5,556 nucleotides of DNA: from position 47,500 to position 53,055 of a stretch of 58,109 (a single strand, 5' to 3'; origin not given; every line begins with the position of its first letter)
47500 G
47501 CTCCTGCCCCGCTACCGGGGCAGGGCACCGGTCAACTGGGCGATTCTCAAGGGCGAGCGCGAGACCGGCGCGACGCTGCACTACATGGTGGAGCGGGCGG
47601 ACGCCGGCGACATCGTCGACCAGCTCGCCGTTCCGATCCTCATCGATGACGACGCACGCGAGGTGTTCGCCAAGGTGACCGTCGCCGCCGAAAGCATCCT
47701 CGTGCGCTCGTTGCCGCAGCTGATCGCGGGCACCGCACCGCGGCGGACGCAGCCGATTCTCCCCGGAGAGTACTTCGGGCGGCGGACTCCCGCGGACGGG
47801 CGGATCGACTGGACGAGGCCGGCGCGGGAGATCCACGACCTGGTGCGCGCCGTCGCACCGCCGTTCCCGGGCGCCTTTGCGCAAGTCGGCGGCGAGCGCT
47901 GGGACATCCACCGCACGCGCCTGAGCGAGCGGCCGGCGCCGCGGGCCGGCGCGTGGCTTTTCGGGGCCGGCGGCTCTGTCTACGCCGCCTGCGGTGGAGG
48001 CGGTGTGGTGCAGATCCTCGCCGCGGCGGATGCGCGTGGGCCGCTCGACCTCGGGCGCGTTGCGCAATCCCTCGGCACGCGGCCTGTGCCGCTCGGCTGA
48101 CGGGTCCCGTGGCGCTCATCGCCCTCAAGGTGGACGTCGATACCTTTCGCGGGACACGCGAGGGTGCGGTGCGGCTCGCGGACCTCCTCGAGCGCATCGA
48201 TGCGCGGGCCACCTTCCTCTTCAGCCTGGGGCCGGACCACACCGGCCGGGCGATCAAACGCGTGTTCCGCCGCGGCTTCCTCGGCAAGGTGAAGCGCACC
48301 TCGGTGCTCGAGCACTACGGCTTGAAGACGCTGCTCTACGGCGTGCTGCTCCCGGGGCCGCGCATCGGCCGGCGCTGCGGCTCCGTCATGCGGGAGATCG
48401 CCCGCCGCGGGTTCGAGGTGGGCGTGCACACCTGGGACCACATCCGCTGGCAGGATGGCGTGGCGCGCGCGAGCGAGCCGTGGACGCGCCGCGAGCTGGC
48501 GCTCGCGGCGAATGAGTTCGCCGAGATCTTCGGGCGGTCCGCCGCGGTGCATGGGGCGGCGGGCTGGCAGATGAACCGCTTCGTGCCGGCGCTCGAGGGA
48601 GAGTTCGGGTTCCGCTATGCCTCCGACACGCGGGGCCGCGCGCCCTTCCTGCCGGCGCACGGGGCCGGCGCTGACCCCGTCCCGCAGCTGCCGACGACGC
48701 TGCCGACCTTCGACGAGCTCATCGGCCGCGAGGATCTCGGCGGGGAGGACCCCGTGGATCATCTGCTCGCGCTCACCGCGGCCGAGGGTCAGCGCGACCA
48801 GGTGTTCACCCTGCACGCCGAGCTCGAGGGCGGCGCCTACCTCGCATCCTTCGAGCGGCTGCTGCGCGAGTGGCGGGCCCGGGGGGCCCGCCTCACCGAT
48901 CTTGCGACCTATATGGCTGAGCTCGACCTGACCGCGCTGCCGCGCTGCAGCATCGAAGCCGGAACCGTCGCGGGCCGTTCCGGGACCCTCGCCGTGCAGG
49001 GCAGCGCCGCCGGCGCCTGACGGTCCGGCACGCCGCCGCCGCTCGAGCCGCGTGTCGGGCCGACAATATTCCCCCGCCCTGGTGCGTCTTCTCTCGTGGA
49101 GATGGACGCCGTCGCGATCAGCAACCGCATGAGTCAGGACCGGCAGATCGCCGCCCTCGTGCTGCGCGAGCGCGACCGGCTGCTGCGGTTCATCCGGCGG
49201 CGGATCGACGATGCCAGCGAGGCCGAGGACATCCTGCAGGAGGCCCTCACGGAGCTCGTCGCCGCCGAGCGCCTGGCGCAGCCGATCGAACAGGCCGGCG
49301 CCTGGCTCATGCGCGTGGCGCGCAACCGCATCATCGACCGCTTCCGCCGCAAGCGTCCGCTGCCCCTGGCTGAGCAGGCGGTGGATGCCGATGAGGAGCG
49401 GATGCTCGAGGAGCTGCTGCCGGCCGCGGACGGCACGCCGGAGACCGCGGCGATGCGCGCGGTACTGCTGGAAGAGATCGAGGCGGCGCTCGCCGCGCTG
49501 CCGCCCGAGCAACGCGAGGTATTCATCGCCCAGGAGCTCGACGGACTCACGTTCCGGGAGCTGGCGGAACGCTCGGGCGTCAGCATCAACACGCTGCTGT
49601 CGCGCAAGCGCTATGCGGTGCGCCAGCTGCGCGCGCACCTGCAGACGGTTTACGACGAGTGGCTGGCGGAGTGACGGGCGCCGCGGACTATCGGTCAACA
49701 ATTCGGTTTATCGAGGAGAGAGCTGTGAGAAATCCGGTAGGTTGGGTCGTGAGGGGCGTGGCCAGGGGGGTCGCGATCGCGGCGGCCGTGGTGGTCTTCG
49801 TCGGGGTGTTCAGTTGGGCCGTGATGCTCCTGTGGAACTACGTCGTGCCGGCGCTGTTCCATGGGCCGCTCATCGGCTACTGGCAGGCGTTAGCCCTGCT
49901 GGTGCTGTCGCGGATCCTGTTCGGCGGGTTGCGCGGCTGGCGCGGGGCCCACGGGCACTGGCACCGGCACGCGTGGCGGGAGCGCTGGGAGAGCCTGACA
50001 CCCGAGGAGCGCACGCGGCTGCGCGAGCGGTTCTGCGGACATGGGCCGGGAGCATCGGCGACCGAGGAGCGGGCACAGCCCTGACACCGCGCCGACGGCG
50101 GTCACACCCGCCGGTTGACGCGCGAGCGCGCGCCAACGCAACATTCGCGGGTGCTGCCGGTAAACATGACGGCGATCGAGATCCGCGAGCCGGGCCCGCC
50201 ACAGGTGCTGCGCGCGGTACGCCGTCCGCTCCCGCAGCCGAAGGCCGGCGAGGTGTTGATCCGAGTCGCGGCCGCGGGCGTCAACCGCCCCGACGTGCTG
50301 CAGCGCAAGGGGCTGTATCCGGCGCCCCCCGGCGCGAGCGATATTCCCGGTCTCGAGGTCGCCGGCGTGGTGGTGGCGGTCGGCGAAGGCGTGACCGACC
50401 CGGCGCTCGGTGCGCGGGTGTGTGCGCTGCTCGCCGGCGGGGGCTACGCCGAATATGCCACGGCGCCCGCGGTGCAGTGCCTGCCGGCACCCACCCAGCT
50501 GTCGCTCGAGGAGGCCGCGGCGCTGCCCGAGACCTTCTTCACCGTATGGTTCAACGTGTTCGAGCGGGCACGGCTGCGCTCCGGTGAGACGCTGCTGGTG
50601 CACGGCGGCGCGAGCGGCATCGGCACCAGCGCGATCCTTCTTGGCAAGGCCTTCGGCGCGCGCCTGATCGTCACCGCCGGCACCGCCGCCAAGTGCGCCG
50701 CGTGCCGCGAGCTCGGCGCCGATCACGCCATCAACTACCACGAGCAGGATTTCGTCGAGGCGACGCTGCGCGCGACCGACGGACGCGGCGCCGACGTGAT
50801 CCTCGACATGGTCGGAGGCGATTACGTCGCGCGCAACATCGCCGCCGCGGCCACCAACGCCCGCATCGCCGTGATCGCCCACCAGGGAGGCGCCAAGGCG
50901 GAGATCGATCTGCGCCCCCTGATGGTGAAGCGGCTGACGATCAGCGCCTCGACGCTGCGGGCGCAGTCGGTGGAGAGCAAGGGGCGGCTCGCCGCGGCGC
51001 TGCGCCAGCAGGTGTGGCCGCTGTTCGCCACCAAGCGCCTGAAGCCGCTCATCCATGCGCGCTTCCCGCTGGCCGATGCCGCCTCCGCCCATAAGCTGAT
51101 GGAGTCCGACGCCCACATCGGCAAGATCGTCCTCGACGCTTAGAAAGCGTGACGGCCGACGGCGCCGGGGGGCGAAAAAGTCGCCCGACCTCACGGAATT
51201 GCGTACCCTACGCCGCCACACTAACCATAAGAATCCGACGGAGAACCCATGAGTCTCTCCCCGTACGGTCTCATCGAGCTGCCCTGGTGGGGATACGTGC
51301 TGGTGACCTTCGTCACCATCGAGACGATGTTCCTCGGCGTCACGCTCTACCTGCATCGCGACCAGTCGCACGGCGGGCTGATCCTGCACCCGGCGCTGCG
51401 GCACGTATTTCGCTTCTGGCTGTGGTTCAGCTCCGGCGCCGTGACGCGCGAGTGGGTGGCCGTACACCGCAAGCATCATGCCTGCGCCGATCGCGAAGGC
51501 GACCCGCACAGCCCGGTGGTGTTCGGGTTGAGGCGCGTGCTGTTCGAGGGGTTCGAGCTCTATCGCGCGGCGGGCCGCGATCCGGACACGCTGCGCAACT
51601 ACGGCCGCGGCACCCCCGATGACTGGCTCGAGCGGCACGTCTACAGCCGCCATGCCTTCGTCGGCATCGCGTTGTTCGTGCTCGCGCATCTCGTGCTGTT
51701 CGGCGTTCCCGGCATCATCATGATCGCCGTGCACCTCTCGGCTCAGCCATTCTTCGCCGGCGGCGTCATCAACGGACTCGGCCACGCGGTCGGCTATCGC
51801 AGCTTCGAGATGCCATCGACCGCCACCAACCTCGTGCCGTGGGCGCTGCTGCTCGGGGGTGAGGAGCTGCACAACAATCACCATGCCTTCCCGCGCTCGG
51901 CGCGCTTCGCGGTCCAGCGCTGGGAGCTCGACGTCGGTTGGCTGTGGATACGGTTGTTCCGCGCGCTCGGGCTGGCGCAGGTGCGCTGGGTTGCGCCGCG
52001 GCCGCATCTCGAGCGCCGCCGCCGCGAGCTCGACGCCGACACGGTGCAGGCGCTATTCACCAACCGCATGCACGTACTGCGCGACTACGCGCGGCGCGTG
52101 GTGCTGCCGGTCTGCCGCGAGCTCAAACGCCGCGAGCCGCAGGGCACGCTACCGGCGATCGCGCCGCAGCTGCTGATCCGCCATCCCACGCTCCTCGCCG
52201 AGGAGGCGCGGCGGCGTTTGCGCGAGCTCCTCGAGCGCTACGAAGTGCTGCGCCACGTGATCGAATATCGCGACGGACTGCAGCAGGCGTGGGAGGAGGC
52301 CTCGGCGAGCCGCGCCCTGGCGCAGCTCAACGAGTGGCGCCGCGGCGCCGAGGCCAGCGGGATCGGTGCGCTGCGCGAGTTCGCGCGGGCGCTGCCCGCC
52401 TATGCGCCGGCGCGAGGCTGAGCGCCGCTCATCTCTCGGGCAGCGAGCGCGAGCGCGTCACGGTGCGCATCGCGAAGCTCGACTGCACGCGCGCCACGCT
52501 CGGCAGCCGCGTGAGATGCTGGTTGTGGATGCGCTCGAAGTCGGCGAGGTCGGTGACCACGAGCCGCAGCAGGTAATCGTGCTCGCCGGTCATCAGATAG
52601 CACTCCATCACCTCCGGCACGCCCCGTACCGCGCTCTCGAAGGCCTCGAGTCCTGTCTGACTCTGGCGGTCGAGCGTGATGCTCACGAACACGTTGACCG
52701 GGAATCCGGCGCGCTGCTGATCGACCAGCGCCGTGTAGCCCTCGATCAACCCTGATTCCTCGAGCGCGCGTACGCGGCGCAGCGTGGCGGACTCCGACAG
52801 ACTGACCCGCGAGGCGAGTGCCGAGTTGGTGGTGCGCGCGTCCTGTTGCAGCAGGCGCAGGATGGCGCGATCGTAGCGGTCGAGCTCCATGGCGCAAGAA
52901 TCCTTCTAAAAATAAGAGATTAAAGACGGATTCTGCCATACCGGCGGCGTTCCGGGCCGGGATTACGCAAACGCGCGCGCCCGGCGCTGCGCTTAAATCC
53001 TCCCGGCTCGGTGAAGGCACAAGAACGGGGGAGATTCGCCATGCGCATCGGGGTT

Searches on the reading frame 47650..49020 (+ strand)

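Call 87: search_protein_families(library=ncbifam, proteins=[window:47650-49020:+], max_evalue=1e-15)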
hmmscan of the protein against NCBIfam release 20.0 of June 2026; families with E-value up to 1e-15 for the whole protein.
window:47650-49020:+ (456 aa): 1 family
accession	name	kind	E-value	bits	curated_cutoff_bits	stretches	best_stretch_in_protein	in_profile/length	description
NF011923.2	PRK15394.1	equivalog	4.4e-68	229.7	382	1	157-450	3-293/294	4-deoxy-4-formamido-L-arabinose-phosphoundecaprenol deformylase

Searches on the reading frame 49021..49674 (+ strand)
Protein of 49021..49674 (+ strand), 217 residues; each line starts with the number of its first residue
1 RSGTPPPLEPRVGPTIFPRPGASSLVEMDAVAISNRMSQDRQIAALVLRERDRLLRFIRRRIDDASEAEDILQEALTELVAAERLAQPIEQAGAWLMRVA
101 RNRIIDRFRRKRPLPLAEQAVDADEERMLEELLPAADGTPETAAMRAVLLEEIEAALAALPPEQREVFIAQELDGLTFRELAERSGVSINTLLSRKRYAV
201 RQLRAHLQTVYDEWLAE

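Call 87: search_protein_families(library=ncbifam, proteins=[window:49021-49674:+], max_evalue=1e-15)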
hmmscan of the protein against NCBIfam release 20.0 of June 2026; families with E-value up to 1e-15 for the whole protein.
window:49021-49674:+ (217 aa): 13 families
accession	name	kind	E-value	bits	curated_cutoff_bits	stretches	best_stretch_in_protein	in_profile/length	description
NF009166.1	PRK12513.1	equivalog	7.7e-34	117.1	206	1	41-209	22-188/193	RNA polymerase sigma factor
TIGR02985.1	Sig70_bacteroi1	subfamily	1.2e-24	87.4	126.4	1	46-207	6-162/162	RNA polymerase sigma-70 factor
TIGR02937.1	sigma70-ECF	superfamily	6e-24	84.5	42.9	1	43-206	3-164/165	sigma-70 family RNA polymerase sigma factor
TIGR02959.1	SigZ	equivalog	5.9e-23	81.6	168.65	1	51-209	5-150/170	RNA polymerase sigma factor SigZ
NF007215.0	PRK09637.1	equivalog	3.7e-19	69.4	212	1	52-208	12-155/181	RNA polymerase sigma factor SigZ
NF007227.0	PRK09645.1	subfamily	5.7e-19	68.7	202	1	35-209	7-172/177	sigma-70 family RNA polymerase sigma factor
NF058625.1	sigma_PG0214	equivalog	1.9e-18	66.7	130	1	43-203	6-160/170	GFO_1088 family ECF-type sigma factor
NF008888.0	PRK11922.1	equivalog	2.4e-18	66.6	204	1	33-210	21-199/231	RNA polymerase sigma factor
NF007223.0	PRK09641.1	equivalog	7.8e-17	61.7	209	1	39-208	16-185/187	RNA polymerase sigma factor SigW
NF005448.0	PRK07037.1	equivalog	4.6e-16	58.9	190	1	40-192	11-155/186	RNA polymerase factor sigma-70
NF009179.0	PRK12527.1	equivalog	5.1e-16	59.1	162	1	53-204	7-150/159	RNA polymerase sigma factor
TIGR02948.1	SigW_bacill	equivalog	6e-16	59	243.1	1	40-207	17-184/187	RNA polymerase sigma factor SigW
NF007229.0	PRK09647.1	equivalog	6.5e-16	58.3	265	1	45-209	48-204/220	RNA polymerase sigma factor SigE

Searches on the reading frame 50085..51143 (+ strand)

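Call 87: search_protein_families(library=ncbifam, proteins=[window:50085-51143:+], max_evalue=1e-15)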
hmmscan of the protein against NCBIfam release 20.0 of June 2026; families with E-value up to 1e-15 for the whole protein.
window:50085-51143:+ (352 aa): 13 families
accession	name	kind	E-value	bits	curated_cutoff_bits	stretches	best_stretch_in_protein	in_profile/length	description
TIGR02824.1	quinone_pig3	subfamily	1.1e-145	484.7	296.8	1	28-351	1-324/325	putative NAD(P)H quinone oxidoreductase, PIG3 family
NF041183.1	Pks2_ls1_myc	equivalog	3.3e-41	140.3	2400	1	30-351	1408-1728/2086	sulfolipid-1 biosynthesis phthioceranic/hydroxyphthioceranic acid synthase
NF008024.0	PRK10754.1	subfamily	9e-38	130.1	348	1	29-348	3-323/327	NADPH:quinone reductase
NF010344.0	PRK13771.1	subfamily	6.2e-28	97.7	349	1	119-351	116-332/334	putative alcohol dehydrogenase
TIGR02817.1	adh_fam_1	subfamily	2.7e-26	92.8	284.05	1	40-351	15-334/336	zinc-binding alcohol dehydrogenase family protein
TIGR01751.1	crot-CoA-red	equivalog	1e-24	87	378.55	1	119-225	140-248/398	crotonyl-CoA carboxylase/reductase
NF041172.1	AcrlCoa_red_Thmprot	equivalog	3.3e-22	78.9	500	0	119-350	116-332/334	acryloyl-CoA reductase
TIGR02823.1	oxido_YhdH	subfamily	2.6e-21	75.8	297.25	1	51-351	23-323/324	acrylyl-CoA reductase family protein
NF003808.0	PRK05396.1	equivalog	6.6e-21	74.6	380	1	118-351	118-339/341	L-threonine 3-dehydrogenase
NF041097.1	keto_inos_dh_IolM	equivalog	8.4e-21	74.1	450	1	118-344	150-382/389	scyllo-inosose 3-dehydrogenase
TIGR00692.1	tdh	equivalog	2.3e-20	72.9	458.35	1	119-350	117-338/340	L-threonine 3-dehydrogenase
NF007489.0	PRK10083.1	equivalog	6.4e-19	68.1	376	0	117-296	113-289/339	Zn-dependent oxidoreductase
TIGR03989.1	Rxyl_3153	subfamily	4.1e-18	65.8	440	0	111-280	131-302/370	NDMA-dependent alcohol dehydrogenase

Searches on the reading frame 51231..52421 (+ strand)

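Call 87: search_protein_families(library=ncbifam, proteins=[window:51231-52421:+], max_evalue=1e-15)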
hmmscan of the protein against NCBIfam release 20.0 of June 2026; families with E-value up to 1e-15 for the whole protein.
window:51231-52421:+ (396 aa): 2 families
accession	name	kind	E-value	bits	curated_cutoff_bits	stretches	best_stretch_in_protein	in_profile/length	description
NF049918.1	DesA_fam_desat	equivalog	4.7e-141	470.4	400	1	13-391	1-384/385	DesA family fatty acid desaturase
NF049919.1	DesA_ISL3_tail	domain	8.5e-23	81.1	30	1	275-391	2-121/122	DesA/ISL3 alpha bundle tail domain-containing protein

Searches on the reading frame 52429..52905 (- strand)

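Call 87: search_protein_families(library=ncbifam, proteins=[window:52429-52905:-], max_evalue=1e-15)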
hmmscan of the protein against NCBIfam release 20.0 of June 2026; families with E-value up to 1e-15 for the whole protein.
window:52429-52905:- (158 aa): 4 families
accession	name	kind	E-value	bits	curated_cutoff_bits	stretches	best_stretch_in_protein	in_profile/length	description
NF008370.0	PRK11169.1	equivalog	1.3e-34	119.2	233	1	5-154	9-158/164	leucine-responsive transcriptional regulator Lrp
NF040820.1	trans_reg_LrpA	equivalog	4.8e-17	62.2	250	1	8-142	2-133/141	HTH-type transcriptional regulator LrpA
NF053758.1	ChrTpTrnRegChrS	equivalog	1.9e-16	60.2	250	1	4-146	8-147/158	chromate efflux transcriptional regulator ChrS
NF008384.0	PRK11179.1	equivalog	4.1e-16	59.2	227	1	6-143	5-137/153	transcriptional regulator AsnC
